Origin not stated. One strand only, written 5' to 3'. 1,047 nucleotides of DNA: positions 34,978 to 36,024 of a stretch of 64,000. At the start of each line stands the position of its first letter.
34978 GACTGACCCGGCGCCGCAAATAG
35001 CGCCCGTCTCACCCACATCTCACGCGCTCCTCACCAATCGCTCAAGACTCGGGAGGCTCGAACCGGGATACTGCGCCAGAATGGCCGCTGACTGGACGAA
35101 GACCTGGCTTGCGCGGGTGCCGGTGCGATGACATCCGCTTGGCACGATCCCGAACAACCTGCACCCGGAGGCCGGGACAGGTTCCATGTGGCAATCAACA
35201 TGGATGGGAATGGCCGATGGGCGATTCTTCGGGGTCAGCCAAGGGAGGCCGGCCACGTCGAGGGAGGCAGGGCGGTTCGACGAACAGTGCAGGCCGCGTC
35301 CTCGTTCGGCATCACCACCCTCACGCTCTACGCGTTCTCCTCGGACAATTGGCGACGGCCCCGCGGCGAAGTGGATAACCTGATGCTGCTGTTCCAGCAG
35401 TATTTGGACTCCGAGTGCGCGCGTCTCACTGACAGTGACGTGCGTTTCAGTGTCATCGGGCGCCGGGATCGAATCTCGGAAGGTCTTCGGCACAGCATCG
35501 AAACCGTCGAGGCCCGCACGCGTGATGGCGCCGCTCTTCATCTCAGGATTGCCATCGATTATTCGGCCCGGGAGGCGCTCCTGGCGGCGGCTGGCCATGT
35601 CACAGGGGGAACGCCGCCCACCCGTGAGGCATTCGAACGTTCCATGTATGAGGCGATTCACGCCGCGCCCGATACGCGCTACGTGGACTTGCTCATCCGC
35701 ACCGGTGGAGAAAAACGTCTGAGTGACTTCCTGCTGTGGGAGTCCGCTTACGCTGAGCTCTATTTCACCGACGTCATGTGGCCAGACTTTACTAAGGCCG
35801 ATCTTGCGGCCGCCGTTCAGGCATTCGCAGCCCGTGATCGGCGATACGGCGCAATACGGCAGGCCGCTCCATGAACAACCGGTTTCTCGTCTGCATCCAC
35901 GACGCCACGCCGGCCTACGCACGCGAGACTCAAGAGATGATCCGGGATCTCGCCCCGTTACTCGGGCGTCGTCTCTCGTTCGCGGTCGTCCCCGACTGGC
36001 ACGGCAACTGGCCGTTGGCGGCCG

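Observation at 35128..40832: Seven-gene, fully overlapped operon led by an out-of-context cis-prenyltransferase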

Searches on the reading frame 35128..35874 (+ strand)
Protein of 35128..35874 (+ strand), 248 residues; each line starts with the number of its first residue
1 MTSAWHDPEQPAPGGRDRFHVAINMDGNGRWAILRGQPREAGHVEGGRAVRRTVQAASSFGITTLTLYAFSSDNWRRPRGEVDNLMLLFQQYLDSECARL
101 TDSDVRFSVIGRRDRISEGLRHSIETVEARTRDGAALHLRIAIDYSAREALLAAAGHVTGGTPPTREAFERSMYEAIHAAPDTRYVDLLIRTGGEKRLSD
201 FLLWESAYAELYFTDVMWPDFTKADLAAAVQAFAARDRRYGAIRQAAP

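Call 3: search_protein_families(library=pfam, proteins=[window:35128-35874:+], max_evalue=0.01)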
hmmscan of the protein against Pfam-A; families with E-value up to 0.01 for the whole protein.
window:35128-35874:+ (248 aa): 1 family
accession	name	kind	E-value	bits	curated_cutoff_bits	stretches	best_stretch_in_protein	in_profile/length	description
PF01255.24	Prenyltransf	-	5e-69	232.6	27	1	25-241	2-219/219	Putative undecaprenyl diphosphate synthase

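Call 6: search_protein_families(library=ncbifam, proteins=[window:35128-35874:+], max_evalue=0.01)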
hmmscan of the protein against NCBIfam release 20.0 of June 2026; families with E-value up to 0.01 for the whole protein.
window:35128-35874:+ (248 aa): 16 families
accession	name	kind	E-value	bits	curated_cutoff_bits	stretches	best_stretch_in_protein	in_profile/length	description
NF011412.0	PRK14839.1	equivalog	2.4e-97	325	334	1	16-246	8-232/240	di-trans,poly-cis-decaprenylcistransferase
NF011408.0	PRK14834.1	equivalog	7.6e-69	231.9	348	1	17-245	17-248/252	isoprenyl transferase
TIGR00055.1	uppS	equivalog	1.4e-67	227.5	109.55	1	20-241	4-228/228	polyprenyl diphosphate synthase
NF011405.0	PRK14830.1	equivalog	6.1e-67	225.8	304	1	20-243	25-251/251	undecaprenyl pyrophosphate synthase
NF011407.0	PRK14833.1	equivalog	4.3e-66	222.9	325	1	20-243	7-232/233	di-trans,poly-cis-decaprenylcistransferase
NF011406.0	PRK14831.1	subfamily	6.5e-63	212.3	375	1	20-245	26-254/256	undecaprenyl pyrophosphate synthase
NF007596.1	PRK10240.1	equivalog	1.9e-62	210.9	418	1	17-243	15-244/251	(2E,6E)-farnesyl-diphosphate-specific ditrans,polycis-undecaprenyl-diphosphate synthase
NF011411.0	PRK14838.1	equivalog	4.5e-55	186.6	417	1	19-243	14-239/244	isoprenyl transferase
NF011414.0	PRK14841.1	equivalog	9.2e-55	185.8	401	1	19-244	5-231/233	isoprenyl transferase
NF011415.0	PRK14842.1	equivalog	3e-52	177.5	360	1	20-244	11-239/241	isoprenyl transferase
NF011404.0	PRK14829.1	equivalog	3.6e-52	177.2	372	1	20-243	33-259/260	isoprenyl transferase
NF011413.0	PRK14840.1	equivalog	5.6e-47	160.5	410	1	20-241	21-249/250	isoprenyl transferase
NF011410.0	PRK14837.1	equivalog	6.7e-44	150.2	342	1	19-241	8-229/230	undecaprenyl pyrophosphate synthase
NF011402.0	PRK14827.1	equivalog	1.3e-43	149.5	535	1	18-242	68-295/296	decaprenyl diphosphate synthase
NF011403.0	PRK14828.1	equivalog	2.4e-41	141.8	348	1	20-242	31-258/258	isoprenyl transferase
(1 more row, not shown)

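Call 28: search_solved_structures(query=window:35128-35874:+, max_evalue=1e-20)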
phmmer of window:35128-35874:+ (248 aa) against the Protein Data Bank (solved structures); distinct sequences matched with E-value up to 1e-20: 29.
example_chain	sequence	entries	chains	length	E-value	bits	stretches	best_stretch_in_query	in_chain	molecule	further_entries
5cqb_A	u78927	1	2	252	1.2e-54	188.8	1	11-243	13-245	Ditrans,polycis-undecaprenyl-diphosphate synthase ((2E,6E)-farnesyl-diphosphate specific)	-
1jp3_A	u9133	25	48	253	1.2e-54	188.8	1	11-243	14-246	undecaprenyl pyrophosphate synthase | Undecaprenyl pyrophosphate synthetase | Ditrans,polycis-undecaprenyl-diphosphate synthase ((2E,6E)-farnesyl-diphosphate sp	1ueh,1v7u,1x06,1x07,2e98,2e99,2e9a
1x08_A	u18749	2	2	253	1.6e-53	185.2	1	11-243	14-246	Undecaprenyl pyrophosphate synthetase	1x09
2d2r_A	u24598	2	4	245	5.5e-49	170.3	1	19-244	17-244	Undecaprenyl Pyrophosphate Synthase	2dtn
7jli_A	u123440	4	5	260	1.8e-47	165.4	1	18-243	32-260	Isoprenyl transferase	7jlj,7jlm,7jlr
6loi_A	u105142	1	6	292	3.1e-47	164.6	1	17-246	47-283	Isoprenyl transferase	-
4q9m_A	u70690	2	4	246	3.3e-45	157.9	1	19-243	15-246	Isoprenyl transferase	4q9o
5kh2_A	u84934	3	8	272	4.8e-45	157.4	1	19-243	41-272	Isoprenyl transferase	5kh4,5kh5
1f75_A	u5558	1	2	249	3.1e-43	151.5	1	19-242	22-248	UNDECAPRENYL PYROPHOSPHATE SYNTHETASE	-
6szg_A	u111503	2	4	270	7.3e-43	150.3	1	20-243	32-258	Ditrans,polycis-undecaprenyl-diphosphate synthase ((2E,6E)-farnesyl-diphosphate specific)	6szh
6acs_A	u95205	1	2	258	2.6e-42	148.5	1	20-243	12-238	Ditrans,polycis-undecaprenyl-diphosphate synthase ((2E,6E)-farnesyl-diphosphate specific)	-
3wyi_A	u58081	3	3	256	1.5e-41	146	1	19-244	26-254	Isoprenyl transferase | Undecaprenyl pyrophosphate synthase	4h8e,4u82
7cpn_A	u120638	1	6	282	2.2e-40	142.2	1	19-243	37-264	Trans,polycis-polyprenyl diphosphate synthase ((2Z,6E)-farnesyl diphosphate specific)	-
7cpm_A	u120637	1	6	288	2.3e-40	142.1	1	19-243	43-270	Trans,polycis-polyprenyl diphosphate synthase ((2Z,6E)-farnesyl diphosphate specific)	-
8kga_A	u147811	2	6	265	9.1e-40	140.2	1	20-242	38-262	Dimethylallylcistransferase CPT1, chloroplastic,Dehydrodolichyl diphosphate synthase 2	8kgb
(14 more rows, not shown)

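Call 35: find_homologous_proteins(query=window:35128-35874:+)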
Query window:35128-35874:+ (248 aa): 8000 proteins with E <= 0.001 among 8000 candidates; the best 120 are listed.
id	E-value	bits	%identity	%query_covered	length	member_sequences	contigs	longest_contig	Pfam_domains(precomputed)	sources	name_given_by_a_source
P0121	7.9e-162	555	100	100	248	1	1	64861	PF01255.25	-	-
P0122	3.3e-140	484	87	99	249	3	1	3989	PF01255.25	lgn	-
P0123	4.0e-136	470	85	100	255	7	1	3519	PF01255.25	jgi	jgi:undecaprenyl diphosphate synthase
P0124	5.8e-135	467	86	100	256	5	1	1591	PF01255.25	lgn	-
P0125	7.0e-135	466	84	100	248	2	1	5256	PF01255.25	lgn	-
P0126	1.8e-134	465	85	99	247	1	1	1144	PF01255.25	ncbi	-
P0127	4.3e-134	464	85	100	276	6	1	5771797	PF01255.25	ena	-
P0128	1.0e-133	463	85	100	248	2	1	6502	PF01255.25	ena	-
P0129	1.1e-133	462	84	100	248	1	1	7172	PF01255.25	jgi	-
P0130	2.7e-133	461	84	100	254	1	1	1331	PF01255.25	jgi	jgi:undecaprenyl diphosphate synthase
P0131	4.0e-133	461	85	100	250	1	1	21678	PF01255.25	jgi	jgi:undecaprenyl diphosphate synthase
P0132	6.2e-133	460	84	100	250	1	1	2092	PF01255.25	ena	-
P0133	1.4e-132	459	83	100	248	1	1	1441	PF01255.25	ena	-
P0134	1.9e-132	458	84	99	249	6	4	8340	PF01255.25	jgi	jgi:undecaprenyl diphosphate synthase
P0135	2.8e-132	458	84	100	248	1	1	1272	PF01255.25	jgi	jgi:undecaprenyl diphosphate synthase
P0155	3.2e-123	428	79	100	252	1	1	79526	PF01255.25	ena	-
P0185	7.5e-121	420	78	98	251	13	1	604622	PF01255.25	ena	-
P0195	1.8e-120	419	78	99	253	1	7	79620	PF01255.25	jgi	jgi:undecaprenyl diphosphate synthase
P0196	1.9e-120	419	77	99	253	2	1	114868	PF01255.25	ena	-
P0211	5.2e-120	418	77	99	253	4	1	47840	PF01255.25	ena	-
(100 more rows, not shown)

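Call 36: find_encoding_contigs(protein=P0185, flank=8000, max_places=3)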
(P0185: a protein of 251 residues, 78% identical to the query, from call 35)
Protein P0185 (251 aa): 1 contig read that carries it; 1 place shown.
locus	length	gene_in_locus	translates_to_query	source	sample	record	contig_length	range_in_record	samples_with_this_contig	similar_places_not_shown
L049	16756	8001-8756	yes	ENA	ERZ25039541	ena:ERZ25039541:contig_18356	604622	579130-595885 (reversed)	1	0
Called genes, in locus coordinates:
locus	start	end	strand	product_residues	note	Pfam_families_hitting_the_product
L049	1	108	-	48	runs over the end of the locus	-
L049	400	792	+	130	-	-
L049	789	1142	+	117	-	-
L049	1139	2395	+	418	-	PF06537:DHOR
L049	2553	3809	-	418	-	PF00324:AA_permease, PF13520:AA_permease_2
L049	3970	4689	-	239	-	PF00230:MIP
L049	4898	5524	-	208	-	PF05175:MTS (weak), PF13489:Methyltransf_23, PF03848:TehB (weak), PF13847:Methyltransf_31, PF08241:Methyltransf_11, PF08242:Methyltransf_12, PF13649:Methyltransf_25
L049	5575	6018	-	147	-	PF04138:GtrA_DPMS_TM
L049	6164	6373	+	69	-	PF01192:RNA_pol_Rpb6 (weak)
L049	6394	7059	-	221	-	PF00271:Helicase_C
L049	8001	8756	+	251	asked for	PF01255:Prenyltransf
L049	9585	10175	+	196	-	PF02687:FtsX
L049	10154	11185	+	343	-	PF12704:MacB_PCD, PF02687:FtsX (weak)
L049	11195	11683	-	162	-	PF03449:GreA_GreB_N, PF01272:GreA_GreB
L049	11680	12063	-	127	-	PF04237:YjbR (weak)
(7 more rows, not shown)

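Call 37: find_encoding_contigs(protein=P0196, flank=8000, max_places=2)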
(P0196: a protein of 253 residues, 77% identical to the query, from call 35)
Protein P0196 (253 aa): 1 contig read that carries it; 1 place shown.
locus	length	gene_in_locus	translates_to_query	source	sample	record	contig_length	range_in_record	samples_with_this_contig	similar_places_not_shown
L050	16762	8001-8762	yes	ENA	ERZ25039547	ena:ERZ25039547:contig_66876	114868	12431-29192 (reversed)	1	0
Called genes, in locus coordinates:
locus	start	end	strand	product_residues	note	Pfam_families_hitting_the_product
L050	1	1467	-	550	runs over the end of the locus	PF13231:PMT_2 (weak)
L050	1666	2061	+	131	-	-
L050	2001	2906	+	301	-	PF00069:Pkinase, PF07714:PK_Tyr_Ser-Thr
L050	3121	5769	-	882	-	PF12704:MacB_PCD, PF02687:FtsX (weak), PF12704:MacB_PCD, PF02687:FtsX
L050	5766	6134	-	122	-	PF03551:PadR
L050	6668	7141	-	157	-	-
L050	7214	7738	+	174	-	-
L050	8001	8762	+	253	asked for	PF01255:Prenyltransf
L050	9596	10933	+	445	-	PF00535:Glycos_transf_2, PF10111:Glyco_tranf_2_2 (weak), PF13641:Glyco_tranf_2_3 (weak)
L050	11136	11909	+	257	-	-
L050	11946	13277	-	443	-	PF13676:TIR_2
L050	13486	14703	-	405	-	PF05922:Inhibitor_I9, PF00082:Peptidase_S8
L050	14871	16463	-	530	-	PF02687:FtsX, PF12704:MacB_PCD, PF02687:FtsX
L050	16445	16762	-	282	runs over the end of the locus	PF12704:MacB_PCD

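Call 38: find_encoding_contigs(protein=P0195, flank=8000, max_places=4)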
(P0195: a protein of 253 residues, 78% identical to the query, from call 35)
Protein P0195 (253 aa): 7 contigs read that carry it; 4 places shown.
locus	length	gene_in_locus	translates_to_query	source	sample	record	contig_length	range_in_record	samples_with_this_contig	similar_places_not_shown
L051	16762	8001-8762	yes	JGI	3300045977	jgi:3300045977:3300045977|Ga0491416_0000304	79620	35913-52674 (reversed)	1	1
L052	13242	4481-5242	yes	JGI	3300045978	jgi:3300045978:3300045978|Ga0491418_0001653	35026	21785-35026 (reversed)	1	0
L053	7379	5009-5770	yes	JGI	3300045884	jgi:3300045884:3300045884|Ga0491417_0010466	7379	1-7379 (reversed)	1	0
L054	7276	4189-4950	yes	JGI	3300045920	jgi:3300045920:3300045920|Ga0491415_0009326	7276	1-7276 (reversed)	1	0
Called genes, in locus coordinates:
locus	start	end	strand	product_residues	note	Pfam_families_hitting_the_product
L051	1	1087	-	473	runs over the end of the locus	PF12836:HHH_3 (weak)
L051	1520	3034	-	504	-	-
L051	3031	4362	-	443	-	PF03150:CCP_MauG (faint)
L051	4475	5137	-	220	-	PF00486:Trans_reg_C, PF16697:Yop-YscD_cpl, PF00498:FHA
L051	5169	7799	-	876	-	PF00069:Pkinase, PF01636:APH (faint), PF03109:ABC1 (faint), PF07714:PK_Tyr_Ser-Thr, PF26549:Tricorn_N (faint), PF07676:PD40 (faint)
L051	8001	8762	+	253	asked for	PF01255:Prenyltransf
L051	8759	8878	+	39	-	-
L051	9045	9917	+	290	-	PF00756:Esterase (weak), PF02230:Abhydrolase_2 (faint), PF01738:DLH (weak), PF00326:Peptidase_S9 (faint), PF12146:Hydrolase_4 (faint)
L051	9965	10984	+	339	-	PF02230:Abhydrolase_2 (faint), PF00561:Abhydrolase_1 (faint), PF00326:Peptidase_S9 (weak), PF01738:DLH (weak), PF12146:Hydrolase_4 (weak), PF00756:Esterase (weak), PF12740:PETase (weak)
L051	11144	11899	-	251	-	PF00392:GntR, PF07729:FCD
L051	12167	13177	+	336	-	PF00753:Lactamase_B, PF12706:Lactamase_B_2 (weak)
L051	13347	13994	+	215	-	-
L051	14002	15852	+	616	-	PF00753:Lactamase_B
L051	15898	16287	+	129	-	PF19649:DUF6152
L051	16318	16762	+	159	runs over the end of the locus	PF20349:DUF6644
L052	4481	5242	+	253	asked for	PF01255:Prenyltransf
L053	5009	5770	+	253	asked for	PF01255:Prenyltransf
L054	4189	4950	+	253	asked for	PF01255:Prenyltransf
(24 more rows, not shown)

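Call 44: search_protein_representatives(protein=window:35128-35874:+)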
Query: 248 residues. Proteins with E-value up to 0.001 (for the whole library): 20424; up to 1e-10: 12274; up to 1e-30: 1428. The best 150 are listed.
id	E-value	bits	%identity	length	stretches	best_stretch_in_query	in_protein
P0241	8.8e-117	405.4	74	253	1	2-248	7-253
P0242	1.6e-67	244.2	52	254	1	16-244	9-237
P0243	4.1e-67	242.8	55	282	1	25-246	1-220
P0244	2.9e-64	233.5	62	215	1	20-243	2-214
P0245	6.2e-64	232.4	57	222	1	18-247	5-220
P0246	2.1e-63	230.7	52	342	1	16-244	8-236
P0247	2.2e-63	230.6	51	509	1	19-245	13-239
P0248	2.8e-63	230.3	53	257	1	17-243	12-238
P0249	2.2e-62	227.4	52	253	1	14-246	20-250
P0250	2.2e-62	227.3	50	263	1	15-243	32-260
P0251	5.1e-61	222.9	55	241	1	19-245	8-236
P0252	1.8e-59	217.8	54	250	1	18-245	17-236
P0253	1.9e-59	217.7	50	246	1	10-243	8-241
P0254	5.4e-59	216.3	56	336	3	20-132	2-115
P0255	9.4e-59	215.5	48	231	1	15-240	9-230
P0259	2.2e-58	214.2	51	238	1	20-248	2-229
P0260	2.4e-57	210.8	49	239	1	19-243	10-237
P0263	4.7e-55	203.4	48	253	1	9-244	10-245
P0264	6.7e-55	202.8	51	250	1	19-245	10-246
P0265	2.1e-54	201.2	46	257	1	11-242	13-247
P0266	3.1e-54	200.6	49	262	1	19-246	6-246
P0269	6.0e-54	199.7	49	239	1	19-244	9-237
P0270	6.0e-54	199.7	48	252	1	20-242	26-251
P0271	1.5e-53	198.4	44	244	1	9-243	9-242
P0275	6.0e-53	196.5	45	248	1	10-243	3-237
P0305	9.7e-50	185.9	48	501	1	20-243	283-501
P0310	1.2e-49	185.6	46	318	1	17-243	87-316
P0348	7.8e-48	179.7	45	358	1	12-242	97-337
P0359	2.1e-47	178.3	41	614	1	14-244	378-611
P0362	2.5e-47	178.0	43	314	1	20-246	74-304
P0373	6.2e-47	176.8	44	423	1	20-243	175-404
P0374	6.7e-47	176.6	46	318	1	20-247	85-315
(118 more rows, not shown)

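Call 45: list_cluster_members(proteins=[P0242, P0243, P0245, P0246, P0248, P0249, P0250, P0251, P0252, P0253])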
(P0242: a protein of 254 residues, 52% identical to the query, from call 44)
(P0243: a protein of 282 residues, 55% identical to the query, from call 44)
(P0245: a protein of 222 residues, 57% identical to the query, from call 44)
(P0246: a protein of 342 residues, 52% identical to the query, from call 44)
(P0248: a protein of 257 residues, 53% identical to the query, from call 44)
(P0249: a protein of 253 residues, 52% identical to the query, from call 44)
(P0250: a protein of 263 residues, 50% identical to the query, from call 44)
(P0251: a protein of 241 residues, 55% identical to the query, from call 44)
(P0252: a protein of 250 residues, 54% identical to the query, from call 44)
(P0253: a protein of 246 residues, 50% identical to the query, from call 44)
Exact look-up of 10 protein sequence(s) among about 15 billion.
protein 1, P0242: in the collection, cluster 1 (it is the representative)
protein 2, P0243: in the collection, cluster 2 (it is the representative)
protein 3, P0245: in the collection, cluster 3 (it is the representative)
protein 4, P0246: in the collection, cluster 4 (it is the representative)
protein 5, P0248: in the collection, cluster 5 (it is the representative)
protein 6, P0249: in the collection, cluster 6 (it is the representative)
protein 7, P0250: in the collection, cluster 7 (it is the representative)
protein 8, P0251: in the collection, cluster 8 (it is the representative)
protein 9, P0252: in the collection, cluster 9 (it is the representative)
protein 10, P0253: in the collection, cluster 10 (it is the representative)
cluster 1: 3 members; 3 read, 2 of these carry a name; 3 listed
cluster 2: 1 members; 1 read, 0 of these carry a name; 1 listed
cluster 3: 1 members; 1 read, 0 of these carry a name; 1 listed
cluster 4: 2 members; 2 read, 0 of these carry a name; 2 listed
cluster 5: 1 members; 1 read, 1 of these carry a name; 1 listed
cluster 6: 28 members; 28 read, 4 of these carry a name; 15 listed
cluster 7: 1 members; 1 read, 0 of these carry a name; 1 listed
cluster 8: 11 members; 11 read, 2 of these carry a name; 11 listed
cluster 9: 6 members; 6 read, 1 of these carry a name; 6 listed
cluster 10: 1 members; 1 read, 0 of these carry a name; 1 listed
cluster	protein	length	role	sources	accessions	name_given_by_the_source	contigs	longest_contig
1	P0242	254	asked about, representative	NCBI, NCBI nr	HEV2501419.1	MAG TPA: polyprenyl diphosphate synthase [Terriglobia bacterium] | polyprenyl diphosphate synthase [Terriglobia bacterium]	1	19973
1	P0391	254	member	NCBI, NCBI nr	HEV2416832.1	MAG TPA: polyprenyl diphosphate synthase [Terriglobia bacterium] | polyprenyl diphosphate synthase [Terriglobia bacterium]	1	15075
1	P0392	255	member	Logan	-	-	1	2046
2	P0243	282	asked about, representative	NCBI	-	-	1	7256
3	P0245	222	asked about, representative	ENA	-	-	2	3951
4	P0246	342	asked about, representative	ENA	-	-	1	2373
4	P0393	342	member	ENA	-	-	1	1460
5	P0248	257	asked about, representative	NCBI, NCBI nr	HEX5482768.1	MAG TPA: polyprenyl diphosphate synthase [Terriglobia bacterium] | polyprenyl diphosphate synthase [Terriglobia bacterium]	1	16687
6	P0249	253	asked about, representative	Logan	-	-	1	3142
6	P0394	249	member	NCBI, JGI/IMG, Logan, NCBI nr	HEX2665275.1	MAG TPA: polyprenyl diphosphate synthase [Candidatus Acidoferrum sp.] | undecaprenyl diphosphate synthase | polyprenyl diphosphate synthase [Candidatus Acidoferrum sp.]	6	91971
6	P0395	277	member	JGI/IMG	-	undecaprenyl diphosphate synthase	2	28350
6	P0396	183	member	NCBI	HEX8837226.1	MAG TPA: polyprenyl diphosphate synthase, partial [Candidatus Acidoferrum sp.]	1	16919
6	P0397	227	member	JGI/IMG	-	undecaprenyl diphosphate synthase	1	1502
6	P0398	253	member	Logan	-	-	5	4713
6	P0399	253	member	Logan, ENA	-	-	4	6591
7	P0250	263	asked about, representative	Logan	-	-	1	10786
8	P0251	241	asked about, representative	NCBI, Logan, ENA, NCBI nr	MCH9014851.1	MAG: di-trans,poly-cis-decaprenylcistransferase [Gemmatimonadetes bacterium] | di-trans,poly-cis-decaprenylcistransferase [Gemmatimonadota bacterium]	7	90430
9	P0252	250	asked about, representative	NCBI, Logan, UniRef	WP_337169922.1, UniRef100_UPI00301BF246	polyprenyl diphosphate synthase [Gemmatimonas aurantiaca] | polyprenyl diphosphate synthase n=1 Tax=Gemmatimonas aurantiaca TaxID=173480 ...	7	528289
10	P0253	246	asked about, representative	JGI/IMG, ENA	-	-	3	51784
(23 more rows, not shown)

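Call 46: find_encoding_contigs(protein=P0252, flank=6000, max_places=2)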
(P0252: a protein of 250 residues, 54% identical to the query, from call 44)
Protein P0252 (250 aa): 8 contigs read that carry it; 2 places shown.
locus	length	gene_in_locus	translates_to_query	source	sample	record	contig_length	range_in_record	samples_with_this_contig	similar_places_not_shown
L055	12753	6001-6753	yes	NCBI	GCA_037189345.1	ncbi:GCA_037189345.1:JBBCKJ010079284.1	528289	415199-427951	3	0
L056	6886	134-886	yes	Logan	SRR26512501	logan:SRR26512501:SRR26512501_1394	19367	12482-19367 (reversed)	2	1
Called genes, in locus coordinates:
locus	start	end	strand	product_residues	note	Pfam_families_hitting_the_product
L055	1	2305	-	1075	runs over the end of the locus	PF00873:ACR_tran, PF03176:MMPL (weak)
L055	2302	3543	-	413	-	PF25954:Beta-barrel_RND_2 (faint), PF25917:BSH_RND, PF25876:HH_MFP_RND, PF25944:Beta-barrel_RND, PF25967:RND-MFP_C, PF25989:YknX_C (weak)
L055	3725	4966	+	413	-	PF00149:Metallophos, PF12850:Metallophos_2 (weak)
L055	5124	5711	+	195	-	PF03073:TspO_MBR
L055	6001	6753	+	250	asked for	PF01255:Prenyltransf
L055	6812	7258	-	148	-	-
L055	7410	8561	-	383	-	PF02333:Phytase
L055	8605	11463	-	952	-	PF13620:CarboxypepD_reg, PF13715:CarbopepD_reg_2, PF07715:Plug, PF00593:TonB_dep_Rec_b-barrel, PF14905:OMP_b-brl_3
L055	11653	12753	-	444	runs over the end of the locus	PF07690:MFS_1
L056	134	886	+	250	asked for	PF01255:Prenyltransf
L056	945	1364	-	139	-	-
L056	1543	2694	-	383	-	PF02333:Phytase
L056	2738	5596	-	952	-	PF13620:CarboxypepD_reg, PF13715:CarbopepD_reg_2, PF07715:Plug, PF00593:TonB_dep_Rec_b-barrel, PF14905:OMP_b-brl_3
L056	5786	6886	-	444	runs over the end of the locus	PF07690:MFS_1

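Call 47: list_cluster_members(proteins=[P0241, P0255, P0259, P0260, P0263, P0264, P0265, P0266, P0269, P0270])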
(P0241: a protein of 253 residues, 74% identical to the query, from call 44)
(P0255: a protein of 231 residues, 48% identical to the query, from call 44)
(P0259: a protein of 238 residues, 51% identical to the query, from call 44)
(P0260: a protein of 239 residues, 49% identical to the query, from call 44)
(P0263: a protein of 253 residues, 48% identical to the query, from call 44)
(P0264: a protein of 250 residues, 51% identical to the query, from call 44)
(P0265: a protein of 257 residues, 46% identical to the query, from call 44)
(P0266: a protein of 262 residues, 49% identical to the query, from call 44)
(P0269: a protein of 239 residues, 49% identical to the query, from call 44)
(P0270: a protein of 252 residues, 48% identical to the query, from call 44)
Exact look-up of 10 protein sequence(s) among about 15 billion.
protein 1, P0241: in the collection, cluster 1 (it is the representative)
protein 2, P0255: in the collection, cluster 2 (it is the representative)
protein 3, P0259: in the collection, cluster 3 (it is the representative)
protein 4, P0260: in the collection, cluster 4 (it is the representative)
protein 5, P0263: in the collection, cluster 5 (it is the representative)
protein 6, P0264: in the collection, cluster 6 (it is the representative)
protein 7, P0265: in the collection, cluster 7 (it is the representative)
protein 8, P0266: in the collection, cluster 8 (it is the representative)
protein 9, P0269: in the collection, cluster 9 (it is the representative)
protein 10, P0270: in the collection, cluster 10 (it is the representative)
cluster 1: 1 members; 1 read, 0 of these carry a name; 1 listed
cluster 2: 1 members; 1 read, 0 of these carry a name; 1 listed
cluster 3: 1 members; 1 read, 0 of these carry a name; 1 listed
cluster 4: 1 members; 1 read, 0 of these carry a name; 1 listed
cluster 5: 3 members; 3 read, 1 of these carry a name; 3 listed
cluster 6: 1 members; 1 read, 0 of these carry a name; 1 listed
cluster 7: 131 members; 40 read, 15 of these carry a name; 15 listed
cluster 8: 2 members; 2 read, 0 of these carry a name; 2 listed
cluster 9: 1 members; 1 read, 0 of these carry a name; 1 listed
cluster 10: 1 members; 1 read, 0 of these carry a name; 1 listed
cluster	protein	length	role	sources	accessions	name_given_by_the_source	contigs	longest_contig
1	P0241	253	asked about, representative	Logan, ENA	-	-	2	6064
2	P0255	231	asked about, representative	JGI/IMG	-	-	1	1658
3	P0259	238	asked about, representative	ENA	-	-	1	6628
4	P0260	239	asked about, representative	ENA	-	-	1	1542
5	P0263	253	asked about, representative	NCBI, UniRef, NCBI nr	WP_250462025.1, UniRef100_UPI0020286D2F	polyprenyl diphosphate synthase [Microbulbifer litoralis] | polyprenyl diphosphate synthase n=1 Tax=Microbulbifer litoralis TaxID=2933965 ... | polyprenyl diphosphate synthase [Microbulbifer sp. GX H0434]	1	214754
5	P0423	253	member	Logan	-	-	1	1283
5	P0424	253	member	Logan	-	-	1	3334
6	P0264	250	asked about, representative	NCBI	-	-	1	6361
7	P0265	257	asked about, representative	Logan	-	-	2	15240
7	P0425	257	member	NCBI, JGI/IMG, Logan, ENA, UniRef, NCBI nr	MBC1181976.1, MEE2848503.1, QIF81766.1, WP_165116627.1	MAG: polyprenyl diphosphate synthase [Pseudomonadota bacterium] | undecaprenyl diphosphate synthase | polyprenyl diphosphate synthase n=2 Tax=Brevundimonas TaxID=41275 RepID=UPI0013E12234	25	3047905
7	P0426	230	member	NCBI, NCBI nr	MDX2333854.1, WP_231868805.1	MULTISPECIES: polyprenyl diphosphate synthase [Brevundimonas]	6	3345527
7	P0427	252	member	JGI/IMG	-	undecaprenyl diphosphate synthase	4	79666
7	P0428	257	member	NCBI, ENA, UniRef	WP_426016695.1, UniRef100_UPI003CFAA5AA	polyprenyl diphosphate synthase [Brevundimonas sp. DWR2-3-1b1] | polyprenyl diphosphate synthase n=1 Tax=unclassified Brevundimonas TaxID=2622653 ...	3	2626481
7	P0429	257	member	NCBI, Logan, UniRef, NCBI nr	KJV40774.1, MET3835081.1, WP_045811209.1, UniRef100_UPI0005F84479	undecaprenyl diphosphate synthase [Brevundimonas sp. UYEF29] | polyprenyl diphosphate synthase n=1 Tax=unclassified Brevundimonas TaxID=2622653 ... | polyprenyl diphosphate synthase [Brevundimonas sp. KM4]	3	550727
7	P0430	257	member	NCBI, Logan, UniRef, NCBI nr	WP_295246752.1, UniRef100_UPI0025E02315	polyprenyl diphosphate synthase [uncultured Brevundimonas sp.] | polyprenyl diphosphate synthase n=1 Tax=uncultured Brevundimonas sp. TaxID=213418 ...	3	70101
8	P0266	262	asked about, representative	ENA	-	-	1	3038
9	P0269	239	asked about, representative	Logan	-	-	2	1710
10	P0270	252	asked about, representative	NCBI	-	-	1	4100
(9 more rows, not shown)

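Call 48: find_encoding_contigs(protein=P0394, flank=5000, max_places=1)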
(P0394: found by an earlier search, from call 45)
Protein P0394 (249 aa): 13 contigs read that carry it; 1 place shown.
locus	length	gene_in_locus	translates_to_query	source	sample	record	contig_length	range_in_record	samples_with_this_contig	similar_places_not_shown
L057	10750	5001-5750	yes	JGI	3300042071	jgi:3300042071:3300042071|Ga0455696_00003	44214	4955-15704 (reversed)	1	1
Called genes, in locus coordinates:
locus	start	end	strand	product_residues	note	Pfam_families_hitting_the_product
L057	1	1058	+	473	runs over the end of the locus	PF13520:AA_permease_2, PF00324:AA_permease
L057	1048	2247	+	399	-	PF00266:Aminotran_5, PF22580:KYNU_C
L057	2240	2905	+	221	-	PF13649:Methyltransf_25 (faint), PF01135:PCMT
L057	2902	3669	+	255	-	PF13641:Glyco_tranf_2_3, PF00535:Glycos_transf_2, PF10111:Glyco_tranf_2_2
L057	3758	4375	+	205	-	-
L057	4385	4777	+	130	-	PF01022:HTH_5 (faint), PF13601:HTH_34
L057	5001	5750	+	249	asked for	PF01255:Prenyltransf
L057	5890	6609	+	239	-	-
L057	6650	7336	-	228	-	PF00702:Hydrolase, PF13419:HAD_2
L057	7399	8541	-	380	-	PF06925:MGDG_synth, PF00534:Glycos_transf_1, PF04101:Glyco_tran_28_C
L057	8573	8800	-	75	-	-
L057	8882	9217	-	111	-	PF07238:PilZ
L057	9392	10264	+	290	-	PF12146:Hydrolase_4, PF20408:Abhydrolase_11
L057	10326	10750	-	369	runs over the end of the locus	PF00248:Aldo_ket_red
